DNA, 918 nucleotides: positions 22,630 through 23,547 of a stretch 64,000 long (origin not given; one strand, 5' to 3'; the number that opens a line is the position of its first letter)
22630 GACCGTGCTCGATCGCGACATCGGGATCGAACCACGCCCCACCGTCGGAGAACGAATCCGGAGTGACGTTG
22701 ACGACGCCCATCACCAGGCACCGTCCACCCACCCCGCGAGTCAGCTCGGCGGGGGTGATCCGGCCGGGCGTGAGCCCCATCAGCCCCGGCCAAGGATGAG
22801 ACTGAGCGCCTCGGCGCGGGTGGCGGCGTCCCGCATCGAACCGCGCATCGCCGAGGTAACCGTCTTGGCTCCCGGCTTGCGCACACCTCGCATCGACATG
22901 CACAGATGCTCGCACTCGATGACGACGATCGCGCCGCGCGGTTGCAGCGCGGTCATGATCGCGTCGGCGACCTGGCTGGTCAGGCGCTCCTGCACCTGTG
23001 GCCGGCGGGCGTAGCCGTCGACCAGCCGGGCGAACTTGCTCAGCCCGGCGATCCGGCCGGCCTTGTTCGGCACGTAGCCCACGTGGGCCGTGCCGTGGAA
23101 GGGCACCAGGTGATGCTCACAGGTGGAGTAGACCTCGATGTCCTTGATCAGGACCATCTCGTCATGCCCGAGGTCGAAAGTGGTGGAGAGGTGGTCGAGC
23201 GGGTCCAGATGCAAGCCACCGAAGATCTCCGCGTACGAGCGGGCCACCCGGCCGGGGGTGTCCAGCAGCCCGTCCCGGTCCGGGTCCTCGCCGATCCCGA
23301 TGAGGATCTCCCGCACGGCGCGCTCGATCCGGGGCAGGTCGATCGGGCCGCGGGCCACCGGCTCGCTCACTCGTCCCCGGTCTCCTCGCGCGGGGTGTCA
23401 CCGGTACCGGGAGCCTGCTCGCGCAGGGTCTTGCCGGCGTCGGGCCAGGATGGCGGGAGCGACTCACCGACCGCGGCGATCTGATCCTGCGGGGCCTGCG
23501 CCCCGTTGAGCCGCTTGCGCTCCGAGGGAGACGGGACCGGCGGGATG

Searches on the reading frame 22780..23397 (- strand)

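Call 69: search_protein_families(library=pfam, proteins=[window:22780-23397:-], max_evalue=0.0001)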
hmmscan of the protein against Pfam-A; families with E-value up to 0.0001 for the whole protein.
window:22780-23397:- (205 aa): 1 family
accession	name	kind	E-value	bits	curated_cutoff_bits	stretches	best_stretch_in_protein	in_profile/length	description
PF01227.27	GTP_cyclohydroI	-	1e-72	243.8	27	1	24-201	1-178/179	GTP cyclohydrolase I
